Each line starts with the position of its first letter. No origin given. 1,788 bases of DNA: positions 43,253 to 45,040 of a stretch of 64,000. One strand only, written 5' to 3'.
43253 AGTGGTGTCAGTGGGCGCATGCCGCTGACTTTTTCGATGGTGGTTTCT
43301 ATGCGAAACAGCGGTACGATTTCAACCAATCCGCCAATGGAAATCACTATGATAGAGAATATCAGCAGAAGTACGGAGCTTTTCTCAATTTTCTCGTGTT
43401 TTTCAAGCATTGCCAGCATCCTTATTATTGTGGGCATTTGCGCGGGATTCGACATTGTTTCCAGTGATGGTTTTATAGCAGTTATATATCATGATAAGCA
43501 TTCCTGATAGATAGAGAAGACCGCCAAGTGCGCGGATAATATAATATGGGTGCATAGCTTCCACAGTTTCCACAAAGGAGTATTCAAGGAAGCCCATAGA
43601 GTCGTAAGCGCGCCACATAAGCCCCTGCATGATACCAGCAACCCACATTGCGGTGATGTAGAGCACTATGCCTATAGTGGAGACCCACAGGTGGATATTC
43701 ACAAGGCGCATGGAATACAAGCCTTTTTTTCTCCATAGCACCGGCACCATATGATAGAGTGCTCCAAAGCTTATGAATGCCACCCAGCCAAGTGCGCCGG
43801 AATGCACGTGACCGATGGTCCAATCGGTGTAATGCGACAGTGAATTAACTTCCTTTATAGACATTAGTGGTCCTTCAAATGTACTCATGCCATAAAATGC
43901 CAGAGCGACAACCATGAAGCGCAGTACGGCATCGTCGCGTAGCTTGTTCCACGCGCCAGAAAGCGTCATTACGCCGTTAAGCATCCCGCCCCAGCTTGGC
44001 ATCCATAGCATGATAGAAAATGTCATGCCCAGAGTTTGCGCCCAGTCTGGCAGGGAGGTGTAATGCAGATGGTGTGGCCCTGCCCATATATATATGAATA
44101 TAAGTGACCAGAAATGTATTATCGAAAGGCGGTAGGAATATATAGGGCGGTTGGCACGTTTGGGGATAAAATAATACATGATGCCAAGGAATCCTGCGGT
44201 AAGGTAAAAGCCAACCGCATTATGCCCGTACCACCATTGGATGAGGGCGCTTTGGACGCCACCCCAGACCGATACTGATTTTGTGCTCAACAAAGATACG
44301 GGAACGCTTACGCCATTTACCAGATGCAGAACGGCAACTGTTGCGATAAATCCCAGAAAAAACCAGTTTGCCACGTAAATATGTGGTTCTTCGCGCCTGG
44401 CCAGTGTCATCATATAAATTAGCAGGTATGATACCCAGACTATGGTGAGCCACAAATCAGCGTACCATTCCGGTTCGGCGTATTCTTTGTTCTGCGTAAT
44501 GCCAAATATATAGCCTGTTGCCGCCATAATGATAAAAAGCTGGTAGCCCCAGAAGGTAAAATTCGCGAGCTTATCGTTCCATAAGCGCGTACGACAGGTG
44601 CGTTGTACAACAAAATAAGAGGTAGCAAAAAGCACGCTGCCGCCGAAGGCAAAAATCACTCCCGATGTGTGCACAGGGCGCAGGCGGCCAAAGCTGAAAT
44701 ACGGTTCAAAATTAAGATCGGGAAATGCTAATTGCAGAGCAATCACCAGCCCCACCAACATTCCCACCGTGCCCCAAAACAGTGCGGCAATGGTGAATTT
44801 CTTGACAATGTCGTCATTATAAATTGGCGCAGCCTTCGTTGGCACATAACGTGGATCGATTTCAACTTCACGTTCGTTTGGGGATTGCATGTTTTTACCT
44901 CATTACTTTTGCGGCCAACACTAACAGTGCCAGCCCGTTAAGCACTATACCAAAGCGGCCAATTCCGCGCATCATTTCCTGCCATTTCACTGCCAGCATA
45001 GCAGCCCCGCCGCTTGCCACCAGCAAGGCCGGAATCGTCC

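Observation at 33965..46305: G+C-rich cbb3-oxidase island inserted directly after tRNA-Arg(CCG)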

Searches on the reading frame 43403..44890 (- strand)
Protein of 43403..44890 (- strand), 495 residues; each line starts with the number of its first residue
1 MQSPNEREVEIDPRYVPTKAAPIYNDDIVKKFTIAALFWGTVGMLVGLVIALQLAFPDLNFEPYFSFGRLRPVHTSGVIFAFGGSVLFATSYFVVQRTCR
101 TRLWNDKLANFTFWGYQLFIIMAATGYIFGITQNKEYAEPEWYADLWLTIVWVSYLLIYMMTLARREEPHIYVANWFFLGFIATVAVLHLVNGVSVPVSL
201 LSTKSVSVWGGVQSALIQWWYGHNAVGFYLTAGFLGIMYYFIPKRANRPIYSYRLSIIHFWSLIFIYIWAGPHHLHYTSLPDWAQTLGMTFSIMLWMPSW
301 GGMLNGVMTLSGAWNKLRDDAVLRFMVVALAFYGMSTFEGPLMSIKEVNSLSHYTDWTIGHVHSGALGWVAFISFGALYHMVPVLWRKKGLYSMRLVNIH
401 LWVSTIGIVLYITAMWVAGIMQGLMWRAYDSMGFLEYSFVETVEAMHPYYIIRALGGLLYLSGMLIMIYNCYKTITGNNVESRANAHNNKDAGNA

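Call 7: search_protein_families(library=pfam, proteins=[window:43403-44890:-], max_evalue=0.01)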
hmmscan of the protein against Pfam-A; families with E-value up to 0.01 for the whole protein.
window:43403-44890:- (495 aa): 1 family
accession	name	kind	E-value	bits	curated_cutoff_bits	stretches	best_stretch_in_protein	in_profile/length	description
PF00115.25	COX1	-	9e-120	400.9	34.8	1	27-459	1-436/436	Cytochrome C and Quinol oxidase polypeptide I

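Call 11: find_encoding_contigs(protein=window:43403-44890:-, flank=10000, max_places=8)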
Protein window:43403-44890:- (495 aa): 2 contigs read that carry it; 2 places shown.
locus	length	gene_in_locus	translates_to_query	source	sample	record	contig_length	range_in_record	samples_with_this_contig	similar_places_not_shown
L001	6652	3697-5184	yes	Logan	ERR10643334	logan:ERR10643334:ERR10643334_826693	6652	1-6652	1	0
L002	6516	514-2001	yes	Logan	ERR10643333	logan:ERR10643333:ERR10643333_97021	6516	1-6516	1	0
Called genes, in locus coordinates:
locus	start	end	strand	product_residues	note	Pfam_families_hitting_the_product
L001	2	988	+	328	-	?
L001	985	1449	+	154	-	PF06793:UPF0262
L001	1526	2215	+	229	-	PF07264:EI24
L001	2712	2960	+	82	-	-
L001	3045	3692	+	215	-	PF13386:DsbD_2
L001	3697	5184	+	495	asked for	PF00115:COX1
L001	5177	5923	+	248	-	PF02433:FixO, PF00034:Cytochrom_C (faint)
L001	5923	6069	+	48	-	PF05545:FixQ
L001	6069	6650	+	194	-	?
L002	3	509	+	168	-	?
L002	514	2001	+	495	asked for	PF00115:COX1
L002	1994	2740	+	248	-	PF02433:FixO, PF00034:Cytochrom_C (faint)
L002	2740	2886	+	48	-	PF05545:FixQ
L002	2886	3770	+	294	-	PF14715:FixP_N, PF00034:Cytochrom_C, PF13442:Cytochrome_CBB3, PF00034:Cytochrom_C, PF13442:Cytochrome_CBB3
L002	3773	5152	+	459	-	PF12801:Fer4_5, PF12838:Fer4_7 (faint), PF13187:Fer4_9 (faint), PF13484:Fer4_16 (faint), PF13534:Fer4_17 (faint), PF13183:Fer4_8 (faint), PF13746:Fer4_18, PF11614:FixG_C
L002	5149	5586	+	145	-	PF05751:FixH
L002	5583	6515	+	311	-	?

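Call 15: find_homologous_proteins(query=window:43403-44890:-, max_evalue=1e-20)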
Query window:43403-44890:- (495 aa): 8000 proteins with E <= 1e-20 among 8000 candidates; the best 120 are listed.
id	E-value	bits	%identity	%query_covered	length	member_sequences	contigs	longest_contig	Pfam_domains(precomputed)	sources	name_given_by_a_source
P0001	2.3e-297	1005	89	96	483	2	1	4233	PF00115.26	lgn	-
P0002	2.4e-296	1001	89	96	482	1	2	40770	PF00115.26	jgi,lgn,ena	-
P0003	3.5e-296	1001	89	96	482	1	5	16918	PF00115.26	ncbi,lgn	-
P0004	1.7e-293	992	88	97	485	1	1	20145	PF00115.26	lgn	-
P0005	1.2e-290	983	90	94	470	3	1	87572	PF00115.26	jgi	-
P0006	1.3e-290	983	87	97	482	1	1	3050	PF00115.26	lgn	-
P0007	2.7e-289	978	86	97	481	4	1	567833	PF00115.26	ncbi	-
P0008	3.6e-289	978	87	96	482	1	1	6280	PF00115.26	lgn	-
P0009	8.5e-289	977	86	97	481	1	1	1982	PF00115.26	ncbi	-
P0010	1.3e-288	976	87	96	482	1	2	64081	PF00115.26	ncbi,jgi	jgi:cytochrome c oxidase cbb3-type subunit 1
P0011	1.4e-288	976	88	95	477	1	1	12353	PF00115.26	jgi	jgi:cytochrome c oxidase cbb3-type subunit 1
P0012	2.1e-287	972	86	97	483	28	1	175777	PF00115.26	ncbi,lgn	-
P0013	2.4e-287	972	88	94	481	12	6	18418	PF00115.26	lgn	-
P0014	4.5e-287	971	86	97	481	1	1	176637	PF00115.26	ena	-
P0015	1.5e-286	969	86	96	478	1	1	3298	PF00115.26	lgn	-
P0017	7.5e-285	964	88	92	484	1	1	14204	PF00115.26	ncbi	-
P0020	1.6e-283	959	86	95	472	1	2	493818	PF00115.26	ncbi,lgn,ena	-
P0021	3.1e-283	958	85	97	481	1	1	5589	PF00115.26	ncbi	-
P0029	4.7e-280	948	87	94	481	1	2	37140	PF00115.26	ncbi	-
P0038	4.2e-276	935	85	95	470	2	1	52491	PF00115.26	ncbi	-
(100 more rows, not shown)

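Call 22: find_encoding_contigs(protein=P0005, flank=10000, max_places=2)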
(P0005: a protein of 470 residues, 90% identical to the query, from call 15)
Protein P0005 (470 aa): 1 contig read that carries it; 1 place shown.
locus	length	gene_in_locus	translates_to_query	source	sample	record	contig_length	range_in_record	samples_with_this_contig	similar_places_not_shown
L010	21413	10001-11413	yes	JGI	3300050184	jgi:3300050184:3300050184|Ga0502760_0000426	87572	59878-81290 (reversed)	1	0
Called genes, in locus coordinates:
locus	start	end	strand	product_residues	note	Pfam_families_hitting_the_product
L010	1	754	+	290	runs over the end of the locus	PF00535:Glycos_transf_2, PF13641:Glyco_tranf_2_3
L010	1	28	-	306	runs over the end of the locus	PF13578:Methyltransf_24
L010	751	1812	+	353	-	PF13524:Glyco_trans_1_2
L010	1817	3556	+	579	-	PF00664:ABC_membrane, PF13304:AAA_21 (faint), PF00005:ABC_tran, PF02463:SMC_N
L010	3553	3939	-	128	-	PF09945:DUF2177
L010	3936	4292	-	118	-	PF01042:Ribonuc_L-PSP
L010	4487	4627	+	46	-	-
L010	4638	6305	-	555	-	PF28550:DUF8436, PF00890:FAD_binding_2 (faint), PF01134:GIDA (faint), PF03486:HI0933_like (faint), PF07992:Pyr_redox_2 (weak), PF13738:Pyr_redox_3 (weak), PF01266:DAO, PF21688:FAD-depend_C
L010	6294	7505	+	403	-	PF01266:DAO (faint), PF03486:HI0933_like, PF07992:Pyr_redox_2 (weak), PF13450:NAD_binding_8 (weak), PF22780:HI0933_like_1st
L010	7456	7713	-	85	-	PF09905:VF530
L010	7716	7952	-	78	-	PF00076:RRM_1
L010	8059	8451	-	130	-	PF00216:Bac_DNA_binding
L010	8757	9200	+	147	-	PF08327:AHSA1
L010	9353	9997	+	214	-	PF13386:DsbD_2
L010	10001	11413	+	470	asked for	PF00115:COX1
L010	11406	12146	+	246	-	PF02433:FixO, PF00034:Cytochrom_C (faint)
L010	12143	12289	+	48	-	PF05545:FixQ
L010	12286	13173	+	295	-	PF14715:FixP_N, PF14495:Cytochrom_C550 (faint), PF00034:Cytochrom_C, PF13442:Cytochrome_CBB3, PF00034:Cytochrom_C, PF13442:Cytochrome_CBB3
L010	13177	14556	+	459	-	PF12801:Fer4_5, PF12838:Fer4_7 (faint), PF13484:Fer4_16 (faint), PF13534:Fer4_17 (faint), PF13183:Fer4_8 (faint), PF13746:Fer4_18, PF11614:FixG_C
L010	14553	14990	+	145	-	PF05751:FixH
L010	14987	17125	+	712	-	PF00403:HMA, PF00122:E1-E2_ATPase, PF00702:Hydrolase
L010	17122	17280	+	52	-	PF03597:FixS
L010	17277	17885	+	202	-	-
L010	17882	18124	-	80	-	PF04325:DUF465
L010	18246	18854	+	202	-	PF13505:OMP_b-brl, PF03922:OmpW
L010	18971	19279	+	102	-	-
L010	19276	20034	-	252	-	PF00027:cNMP_binding, PF13545:HTH_Crp_2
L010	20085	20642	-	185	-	PF08212:Lipocalin_2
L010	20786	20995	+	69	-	PF04102:SlyX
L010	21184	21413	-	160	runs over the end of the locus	PF04545:Sigma70_r4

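Call 23: find_encoding_contigs(protein=P0007, flank=10000, max_places=2)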
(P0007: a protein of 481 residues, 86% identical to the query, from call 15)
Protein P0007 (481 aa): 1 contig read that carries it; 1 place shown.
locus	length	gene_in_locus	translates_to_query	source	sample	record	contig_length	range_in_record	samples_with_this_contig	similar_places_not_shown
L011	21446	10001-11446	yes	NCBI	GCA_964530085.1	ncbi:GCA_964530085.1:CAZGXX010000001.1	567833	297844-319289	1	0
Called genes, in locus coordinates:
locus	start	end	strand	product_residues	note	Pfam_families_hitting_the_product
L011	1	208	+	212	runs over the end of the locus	-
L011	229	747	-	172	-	PF00132:Hexapep, PF25087:GMPPB_C (faint), PF25084:LbH_EIF2B (weak), PF00132:Hexapep (weak)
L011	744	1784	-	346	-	PF01118:Semialdhyde_dh, PF22698:Semialdhyde_dhC_1, PF02774:Semialdhyde_dhC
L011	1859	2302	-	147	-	PF00380:Ribosomal_S9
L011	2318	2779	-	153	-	PF00572:Ribosomal_L13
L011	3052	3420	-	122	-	PF01152:Bac_globin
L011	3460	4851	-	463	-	PF00072:Response_reg, PF00158:Sigma54_activat, PF14532:Sigma54_activ_2, PF00004:AAA (weak), PF07728:AAA_5, PF25601:AAA_lid_14, PF02954:HTH_8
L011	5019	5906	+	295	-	PF00072:Response_reg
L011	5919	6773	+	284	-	PF00072:Response_reg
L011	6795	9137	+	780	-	PF13185:GAF_2, PF00512:HisKA, PF02518:HATPase_c, PF00072:Response_reg, PF01627:Hpt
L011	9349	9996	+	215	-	PF13386:DsbD_2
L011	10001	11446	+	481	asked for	PF00115:COX1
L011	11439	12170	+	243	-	PF02433:FixO, PF00034:Cytochrom_C (faint)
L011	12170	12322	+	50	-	PF05545:FixQ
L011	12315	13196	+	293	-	PF14715:FixP_N, PF00034:Cytochrom_C, PF13442:Cytochrome_CBB3, PF00034:Cytochrom_C, PF13442:Cytochrome_CBB3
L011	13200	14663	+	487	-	PF12801:Fer4_5, PF13183:Fer4_8 (faint), PF13746:Fer4_18, PF11614:FixG_C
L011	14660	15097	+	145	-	PF05751:FixH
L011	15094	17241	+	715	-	PF00403:HMA (weak), PF00122:E1-E2_ATPase, PF00702:Hydrolase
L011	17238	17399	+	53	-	PF03597:FixS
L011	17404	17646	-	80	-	PF04325:DUF465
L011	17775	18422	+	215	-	PF13505:OMP_b-brl, PF03922:OmpW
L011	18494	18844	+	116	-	-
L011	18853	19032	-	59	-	PF11127:YgaP-like_TM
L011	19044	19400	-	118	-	PF02627:CMD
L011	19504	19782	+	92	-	PF13545:HTH_Crp_2 (faint), PF13412:HTH_24 (weak), PF12802:MarR_2 (weak), PF12840:HTH_20, PF01022:HTH_5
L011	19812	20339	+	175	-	PF00581:Rhodanese, PF11127:YgaP-like_TM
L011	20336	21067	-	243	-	PF00027:cNMP_binding, PF13545:HTH_Crp_2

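Call 24: find_related_loci(query=window:43403-44890:-, collection=genome_contigs, flank=10000)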
Query window:43403-44890:- (495 aa) in genome_contigs; peptide patterns used: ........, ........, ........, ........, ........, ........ (x = any residue, [..] = any of these).
600 stretches matched a pattern (row limit reached: there are more); 600 encode a relative of the query (tblastn E <= 1e-3); the best 80 are kept; 80 distinct loci.
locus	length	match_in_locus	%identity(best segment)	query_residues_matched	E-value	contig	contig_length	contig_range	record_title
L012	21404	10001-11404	75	22-489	0e+0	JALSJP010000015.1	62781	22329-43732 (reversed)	MAG: Micavibrio sp. isolate 354-166_metabat2_scaf2bin.100 354-166_scaffold_329_c1, whole genome shotgun sequence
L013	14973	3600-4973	77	21-478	0e+0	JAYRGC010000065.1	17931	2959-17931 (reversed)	MAG: Alphaproteobacteria bacterium isolate SH_SHASGE3bin.4 k141_1607233, whole genome shotgun sequence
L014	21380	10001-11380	77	24-483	0e+0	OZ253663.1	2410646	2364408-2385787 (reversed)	MAG: uncultured Micavibrio sp. isolate 175a1b73-dce3-4392-8ba7-46acda59213e genome assembly, chromosome: 1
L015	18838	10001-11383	76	16-475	0e+0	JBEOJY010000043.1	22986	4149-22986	MAG: Bdellovibrionales bacterium isolate mt_II.17 NODE_597_length_22986_cov_20.540011, whole genome shotgun sequence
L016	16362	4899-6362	72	10-493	0e+0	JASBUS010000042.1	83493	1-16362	MAG: Alphaproteobacteria bacterium isolate BWSM_8 k141_1332811, whole genome shotgun sequence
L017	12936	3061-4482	72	9-483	0e+0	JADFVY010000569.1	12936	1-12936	MAG: Proteobacteria bacterium isolate C1.bin.38 k83_5417562, whole genome shotgun sequence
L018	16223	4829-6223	73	24-485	0e+0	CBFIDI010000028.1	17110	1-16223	MAG: Rickettsiales bacterium isolate Co_bin_67_permissive genome assembly, contig: Co_bin_67_permissive_c30, whole genom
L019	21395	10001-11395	72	17-478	0e+0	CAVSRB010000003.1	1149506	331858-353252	MAG: uncultured Alphaproteobacteria bacterium isolate MFD05684.bin.2.206 genome assembly, contig: contig_34039, whole ge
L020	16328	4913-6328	72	13-483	0e+0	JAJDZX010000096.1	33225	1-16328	MAG: Alphaproteobacteria bacterium isolate jk18x7bins.108 k141_916295, whole genome shotgun sequence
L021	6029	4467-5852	73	24-483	0e+0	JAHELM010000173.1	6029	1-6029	MAG: Rhodospirillales bacterium isolate Ww62 NODE_38608_length_6029_cov_3.048070, whole genome shotgun sequence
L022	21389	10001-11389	72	18-478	0e+0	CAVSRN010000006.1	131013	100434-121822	MAG: uncultured Alphaproteobacteria bacterium isolate MFD05684.bin.3.198 genome assembly, contig: contig_105996, whole g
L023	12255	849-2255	72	20-485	0e+0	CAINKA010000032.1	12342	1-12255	MAG: uncultured Alphaproteobacteria bacterium isolate LJ-5-9m_bin-1355 genome assembly, contig: bin-1355:032/168, whole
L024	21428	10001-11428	72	24-495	0e+0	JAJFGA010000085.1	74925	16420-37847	MAG: Marinicaulis sp. isolate OFTM25 OFTM25_84, whole genome shotgun sequence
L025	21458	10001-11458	70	6-492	0e+0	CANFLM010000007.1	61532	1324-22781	MAG: Hyphomicrobiales bacterium isolate Jr-14may18-105 genome assembly, contig: Jr-14may18-C762, whole genome shotgun se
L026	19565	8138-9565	72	6-482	0e+0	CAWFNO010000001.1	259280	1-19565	MAG: uncultured proteobacterium isolate MFD06435.bin.2.110 genome assembly, contig: contig_130084, whole genome shotgun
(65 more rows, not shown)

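Call 25: list_cluster_members(proteins=[P0003, P0007, P0009, P0010, P0012, P0017, P0020, P0021, P0029, P0038])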
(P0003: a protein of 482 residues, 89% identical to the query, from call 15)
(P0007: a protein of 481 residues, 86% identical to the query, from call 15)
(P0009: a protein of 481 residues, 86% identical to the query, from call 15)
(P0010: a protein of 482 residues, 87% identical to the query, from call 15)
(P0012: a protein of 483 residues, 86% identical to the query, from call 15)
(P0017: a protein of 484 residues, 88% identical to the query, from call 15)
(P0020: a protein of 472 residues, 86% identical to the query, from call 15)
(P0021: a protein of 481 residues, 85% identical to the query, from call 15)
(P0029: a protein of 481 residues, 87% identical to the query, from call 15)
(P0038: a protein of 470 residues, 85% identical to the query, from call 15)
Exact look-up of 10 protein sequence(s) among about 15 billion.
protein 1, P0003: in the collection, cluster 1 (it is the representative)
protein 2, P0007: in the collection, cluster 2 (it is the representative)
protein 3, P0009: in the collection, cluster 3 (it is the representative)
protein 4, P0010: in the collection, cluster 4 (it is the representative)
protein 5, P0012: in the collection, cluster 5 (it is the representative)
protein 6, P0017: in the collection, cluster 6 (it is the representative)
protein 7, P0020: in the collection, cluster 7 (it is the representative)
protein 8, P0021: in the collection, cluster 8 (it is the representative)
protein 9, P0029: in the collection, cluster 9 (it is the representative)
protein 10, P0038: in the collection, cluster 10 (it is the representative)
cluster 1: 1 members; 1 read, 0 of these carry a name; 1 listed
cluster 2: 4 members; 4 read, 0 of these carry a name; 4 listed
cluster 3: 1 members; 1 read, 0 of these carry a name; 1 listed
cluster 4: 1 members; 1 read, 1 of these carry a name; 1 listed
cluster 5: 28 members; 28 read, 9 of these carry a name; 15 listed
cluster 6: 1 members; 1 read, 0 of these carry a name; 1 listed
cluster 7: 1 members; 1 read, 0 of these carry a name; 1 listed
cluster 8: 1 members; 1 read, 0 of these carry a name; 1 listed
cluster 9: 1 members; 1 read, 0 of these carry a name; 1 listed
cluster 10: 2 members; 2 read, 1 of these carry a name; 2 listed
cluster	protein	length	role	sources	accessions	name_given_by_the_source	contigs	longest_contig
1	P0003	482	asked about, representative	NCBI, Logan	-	-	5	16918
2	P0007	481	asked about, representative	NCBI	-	-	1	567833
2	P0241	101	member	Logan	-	-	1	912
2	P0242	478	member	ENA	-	-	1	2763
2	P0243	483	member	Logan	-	-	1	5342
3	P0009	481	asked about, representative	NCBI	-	-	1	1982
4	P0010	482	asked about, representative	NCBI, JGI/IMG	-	cytochrome c oxidase cbb3-type subunit 1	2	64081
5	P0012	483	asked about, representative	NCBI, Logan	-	-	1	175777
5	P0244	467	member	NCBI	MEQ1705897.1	MAG: cytochrome-c oxidase, cbb3-type subunit I [Rickettsiales bacterium]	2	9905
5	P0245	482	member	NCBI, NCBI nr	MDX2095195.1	MAG: cytochrome-c oxidase, cbb3-type subunit I [Alphaproteobacteria bacterium] | cytochrome-c oxidase, cbb3-type subunit I [Alphaproteobacteria bacterium]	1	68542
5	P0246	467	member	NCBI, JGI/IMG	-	cytochrome c oxidase cbb3-type subunit 1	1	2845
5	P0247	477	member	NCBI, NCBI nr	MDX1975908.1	MAG: cytochrome-c oxidase, cbb3-type subunit I [Rickettsiales bacterium] | cytochrome-c oxidase, cbb3-type subunit I [Rickettsiales bacterium]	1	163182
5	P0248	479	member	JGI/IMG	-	cytochrome c oxidase cbb3-type subunit I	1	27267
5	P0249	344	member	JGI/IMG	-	cytochrome c oxidase cbb3-type subunit 1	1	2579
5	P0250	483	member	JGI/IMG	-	cytochrome c oxidase cbb3-type subunit 1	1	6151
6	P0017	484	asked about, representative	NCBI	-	-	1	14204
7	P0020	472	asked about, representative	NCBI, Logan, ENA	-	-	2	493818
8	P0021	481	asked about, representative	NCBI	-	-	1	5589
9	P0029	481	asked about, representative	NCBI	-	-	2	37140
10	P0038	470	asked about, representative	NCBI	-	-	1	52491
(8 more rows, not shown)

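Call 29: find_encoding_contigs(protein=P0244, flank=10000, max_places=3)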
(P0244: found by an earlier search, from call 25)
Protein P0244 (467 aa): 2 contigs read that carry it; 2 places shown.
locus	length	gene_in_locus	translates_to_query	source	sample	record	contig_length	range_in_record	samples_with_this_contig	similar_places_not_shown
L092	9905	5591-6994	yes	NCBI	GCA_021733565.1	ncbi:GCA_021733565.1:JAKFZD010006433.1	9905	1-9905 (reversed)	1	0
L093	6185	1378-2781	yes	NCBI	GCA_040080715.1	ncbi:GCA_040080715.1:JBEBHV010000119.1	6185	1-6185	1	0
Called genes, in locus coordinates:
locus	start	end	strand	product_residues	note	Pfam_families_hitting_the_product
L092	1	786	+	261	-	?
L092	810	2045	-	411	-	PF02463:SMC_N (weak), PF00005:ABC_tran, PF13304:AAA_21 (faint), PF12857:TOBE_3 (weak)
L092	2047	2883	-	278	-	PF00528:BPD_transp_1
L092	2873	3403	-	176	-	PF00528:BPD_transp_1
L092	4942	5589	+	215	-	PF13386:DsbD_2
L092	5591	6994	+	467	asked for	PF00115:COX1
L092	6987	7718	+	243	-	PF02433:FixO, PF00034:Cytochrom_C (faint)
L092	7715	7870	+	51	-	PF05545:FixQ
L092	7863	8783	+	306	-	PF14715:FixP_N, PF00034:Cytochrom_C, PF13442:Cytochrome_CBB3, PF00034:Cytochrom_C, PF13442:Cytochrome_CBB3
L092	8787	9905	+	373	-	?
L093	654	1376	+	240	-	PF13386:DsbD_2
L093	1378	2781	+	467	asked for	PF00115:COX1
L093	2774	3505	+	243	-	PF02433:FixO, PF00034:Cytochrom_C (faint)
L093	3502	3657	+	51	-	PF05545:FixQ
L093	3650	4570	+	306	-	PF14715:FixP_N, PF00034:Cytochrom_C, PF13442:Cytochrome_CBB3, PF00034:Cytochrom_C, PF13442:Cytochrome_CBB3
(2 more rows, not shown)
